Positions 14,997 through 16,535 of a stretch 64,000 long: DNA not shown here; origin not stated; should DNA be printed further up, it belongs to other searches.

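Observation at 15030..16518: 46-bp perfect inverted repeat flanking a complete protease gene, with the promoter outside the repeats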

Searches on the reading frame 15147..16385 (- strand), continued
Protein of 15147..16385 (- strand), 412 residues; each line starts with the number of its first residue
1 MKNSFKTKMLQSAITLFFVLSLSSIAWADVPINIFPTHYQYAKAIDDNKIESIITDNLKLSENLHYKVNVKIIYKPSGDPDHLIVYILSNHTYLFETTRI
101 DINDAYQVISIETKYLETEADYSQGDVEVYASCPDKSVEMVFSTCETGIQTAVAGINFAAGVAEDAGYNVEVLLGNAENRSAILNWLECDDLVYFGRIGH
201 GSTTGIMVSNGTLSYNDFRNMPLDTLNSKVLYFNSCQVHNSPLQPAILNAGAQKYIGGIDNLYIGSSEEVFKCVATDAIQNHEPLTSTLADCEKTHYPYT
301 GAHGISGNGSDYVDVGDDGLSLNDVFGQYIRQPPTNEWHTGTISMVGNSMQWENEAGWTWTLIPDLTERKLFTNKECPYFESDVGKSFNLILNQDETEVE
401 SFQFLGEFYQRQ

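Call 53: find_homologous_proteins(query=L001:3-1445:+, max_evalue=1e-10)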
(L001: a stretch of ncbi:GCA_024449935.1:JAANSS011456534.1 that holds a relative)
Query L001:3-1445:+ (480 aa): 147 proteins with E <= 1e-10 among 8000 candidates; the best 120 are listed.
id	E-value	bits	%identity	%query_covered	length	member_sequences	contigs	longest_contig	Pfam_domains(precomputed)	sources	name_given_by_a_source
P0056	3.1e-195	668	62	100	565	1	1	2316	PF01610.24,PF13610.13,PF10551.16,PF00872.25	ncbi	-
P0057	1.4e-184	633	59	100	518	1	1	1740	PF01610.24,PF13610.13,PF10551.16,PF00872.25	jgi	jgi:transposase-like protein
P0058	1.5e-176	606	59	99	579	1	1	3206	PF01610.24,PF10551.16,PF00872.25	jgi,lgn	jgi:transposase-like protein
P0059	8.2e-175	600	59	99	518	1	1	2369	PF01610.24,PF10551.16,PF00872.25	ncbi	-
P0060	4.5e-169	581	56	99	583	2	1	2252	PF01610.24,PF10551.16,PF00872.25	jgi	-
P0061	1.3e-166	573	55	99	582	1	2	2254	PF01610.24,PF13610.13,PF10551.16,PF00872.25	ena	-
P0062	2.0e-166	573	55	99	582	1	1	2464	PF01610.24,PF13610.13,PF10551.16,PF00872.25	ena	-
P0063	3.3e-165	569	54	100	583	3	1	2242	PF01610.24,PF10551.16,PF00872.25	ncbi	-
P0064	2.8e-163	562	55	99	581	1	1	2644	PF01610.24,PF13610.13,PF10551.16,PF00872.25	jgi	jgi:transposase-like protein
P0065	2.0e-162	559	53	100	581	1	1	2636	PF01610.24,PF13610.13,PF10551.16,PF00872.25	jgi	jgi:transposase-like protein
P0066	3.2e-162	559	54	99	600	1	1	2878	PF01610.24,PF13610.13,PF10551.16,PF00872.25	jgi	jgi:transposase-like protein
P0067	3.6e-162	559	53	100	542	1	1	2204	PF01610.24,PF13610.13,PF10551.16,PF00872.25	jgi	jgi:transposase-like protein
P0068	7.7e-162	558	54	99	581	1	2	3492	PF01610.24,PF13610.13,PF10551.16,PF00872.25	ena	-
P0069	9.4e-162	557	54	99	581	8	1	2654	PF01610.24,PF13610.13,PF10551.16,PF00872.25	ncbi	-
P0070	3.4e-161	555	53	99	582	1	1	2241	PF10551.16,PF00872.25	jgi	jgi:transposase-like protein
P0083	7.9e-155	534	54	100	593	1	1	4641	PF13610.13,PF10551.16,PF00872.25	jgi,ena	-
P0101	1.2e-132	461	49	97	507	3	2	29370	PF01610.24,PF13384.13,PF13610.13,PF10551.16,PF00872.25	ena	-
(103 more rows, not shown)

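Call 54: find_encoding_contigs(protein=P0056, flank=3000, max_places=3)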
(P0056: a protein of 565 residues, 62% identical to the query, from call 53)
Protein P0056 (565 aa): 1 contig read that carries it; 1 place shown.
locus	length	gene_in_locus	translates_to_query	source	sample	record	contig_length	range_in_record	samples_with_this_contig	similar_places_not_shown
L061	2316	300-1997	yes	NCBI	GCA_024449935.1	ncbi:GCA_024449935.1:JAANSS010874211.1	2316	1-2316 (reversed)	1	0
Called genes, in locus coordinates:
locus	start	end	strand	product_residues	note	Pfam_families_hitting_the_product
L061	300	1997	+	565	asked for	PF13610:DDE_Tnp_IS240 (faint), PF01610:DDE_Tnp_ISL3, PF00872:Transposase_mut, PF10551:MULE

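Call 55: find_encoding_contigs(protein=P0083, flank=3000, max_places=3)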
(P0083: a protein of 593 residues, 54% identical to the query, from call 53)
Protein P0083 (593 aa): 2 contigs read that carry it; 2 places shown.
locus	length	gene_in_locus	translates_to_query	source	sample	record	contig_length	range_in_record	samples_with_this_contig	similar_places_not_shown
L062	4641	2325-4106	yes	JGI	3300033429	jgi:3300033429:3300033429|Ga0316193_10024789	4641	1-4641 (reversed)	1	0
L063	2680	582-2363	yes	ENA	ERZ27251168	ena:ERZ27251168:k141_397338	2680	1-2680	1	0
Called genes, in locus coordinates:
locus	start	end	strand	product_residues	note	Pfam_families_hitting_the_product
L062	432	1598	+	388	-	-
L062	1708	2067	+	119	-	PF10035:DUF2179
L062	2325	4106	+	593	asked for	PF13610:DDE_Tnp_IS240 (faint), PF00872:Transposase_mut, PF10551:MULE (faint)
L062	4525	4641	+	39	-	?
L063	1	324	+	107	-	?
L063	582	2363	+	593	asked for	PF13610:DDE_Tnp_IS240 (faint), PF00872:Transposase_mut, PF10551:MULE (faint)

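Call 56: find_encoding_contigs(protein=P0101, flank=3000, max_places=3)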
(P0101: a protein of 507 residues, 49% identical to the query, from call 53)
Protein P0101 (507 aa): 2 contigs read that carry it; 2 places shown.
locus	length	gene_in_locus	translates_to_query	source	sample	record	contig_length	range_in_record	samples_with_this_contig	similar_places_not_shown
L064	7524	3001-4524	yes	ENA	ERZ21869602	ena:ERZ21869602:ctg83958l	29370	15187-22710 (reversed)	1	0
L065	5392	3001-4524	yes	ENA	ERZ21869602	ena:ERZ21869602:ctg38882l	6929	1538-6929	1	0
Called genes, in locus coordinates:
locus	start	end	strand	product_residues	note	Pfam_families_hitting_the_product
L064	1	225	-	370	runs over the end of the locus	PF00712:DNA_pol3_beta, PF02767:DNA_pol3_beta_2, PF02768:DNA_pol3_beta_3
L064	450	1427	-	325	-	PF16697:Yop-YscD_cpl, PF00498:FHA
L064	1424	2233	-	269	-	PF10502:Peptidase_S26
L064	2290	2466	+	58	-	-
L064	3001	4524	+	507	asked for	PF13610:DDE_Tnp_IS240 (faint), PF13384:HTH_23 (weak), PF01610:DDE_Tnp_ISL3, PF00872:Transposase_mut, PF10551:MULE (weak)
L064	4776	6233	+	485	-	PF13490:zf-HC2 (weak)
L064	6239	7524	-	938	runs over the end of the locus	PF07719:TPR_2 (faint), PF13371:TPR_9 (faint), PF13424:TPR_12 (faint), PF13428:TPR_14 (faint), PF13432:TPR_16 (faint), PF21033:RMD1-3 (faint), PF25062:ARM_TT21_N (faint), PF13485:Peptidase_MA_2, +9 more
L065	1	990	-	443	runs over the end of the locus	PF00072:Response_reg, PF00158:Sigma54_activat, PF01078:Mg_chelatase (faint), PF14532:Sigma54_activ_2, PF07728:AAA_5 (weak), PF25601:AAA_lid_14, PF02954:HTH_8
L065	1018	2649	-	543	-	PF00672:HAMP, PF00512:HisKA, PF02518:HATPase_c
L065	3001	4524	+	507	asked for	PF13610:DDE_Tnp_IS240 (faint), PF13384:HTH_23 (weak), PF01610:DDE_Tnp_ISL3, PF00872:Transposase_mut, PF10551:MULE (weak)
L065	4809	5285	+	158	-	-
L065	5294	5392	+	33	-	?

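Call 71: search_protein_families(library=pfam, proteins=[L018:1099-1482:-, L018:1401-1817:-, L018:1058-1315:+, L009:5629-6069:-, L018:2004-2738:-, L018:389-757:-], max_evalue=0.01)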
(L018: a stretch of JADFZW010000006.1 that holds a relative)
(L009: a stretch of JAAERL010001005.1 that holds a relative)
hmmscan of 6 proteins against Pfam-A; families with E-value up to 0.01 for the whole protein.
L018:1099-1482:- (127 aa): 3 families
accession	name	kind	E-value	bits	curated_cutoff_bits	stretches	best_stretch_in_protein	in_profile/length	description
PF18765.7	Polbeta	-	1.6e-10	41.5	26.9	1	36-127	6-90/93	Polymerase beta, Nucleotidyltransferase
PF01909.29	NTP_transf_2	-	1.5e-09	38.5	21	1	32-73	3-44/93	Nucleotidyltransferase domain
PF22600.2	MTPAP-like_central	-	2.1e-05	25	27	1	18-96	21-94/139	Poly(A) RNA polymerase, mitochondrial-like, central palm domain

L018:1401-1817:- (138 aa): 1 family
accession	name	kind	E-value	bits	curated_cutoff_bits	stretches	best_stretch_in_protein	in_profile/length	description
PF05168.19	HEPN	-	2.2e-26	92.7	22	1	15-133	3-115/117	HEPN domain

L018:1058-1315:+ (85 aa): 0 families

L009:5629-6069:- (146 aa): 2 families
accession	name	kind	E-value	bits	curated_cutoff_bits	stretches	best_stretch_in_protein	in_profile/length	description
PF09424.15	YqeY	-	2.7e-15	57.2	27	1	19-143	2-139/143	Yqey-like protein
PF02637.23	GatB_Yqey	-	0.0053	17.1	27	1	49-145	51-146/148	GatB domain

L018:2004-2738:- (244 aa): 6 families
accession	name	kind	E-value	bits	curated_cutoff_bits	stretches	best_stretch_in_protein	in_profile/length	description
PF00005.33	ABC_tran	-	1.3e-30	107.2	25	1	23-169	1-137/137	ABC transporter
PF13304.12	AAA_21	-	7.8e-16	59.4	27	2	124-202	221-303/304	AAA domain, putative AbiEii toxin, Type IV TA system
PF02463.25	SMC_N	-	7.9e-09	35.7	40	1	32-205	23-205/220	RecF/RecN/SMC N terminal domain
PF13401.12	AAA_22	-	0.0028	18.4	27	0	32-188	4-109/130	AAA domain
PF13476.12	AAA_23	-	0.0064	17.6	27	1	15-54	9-40/201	AAA domain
PF00004.35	AAA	-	0.007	17.3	21.2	0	38-58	3-23/131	ATPase family associated with various cellular activities (AAA)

L018:389-757:- (122 aa): 0 families
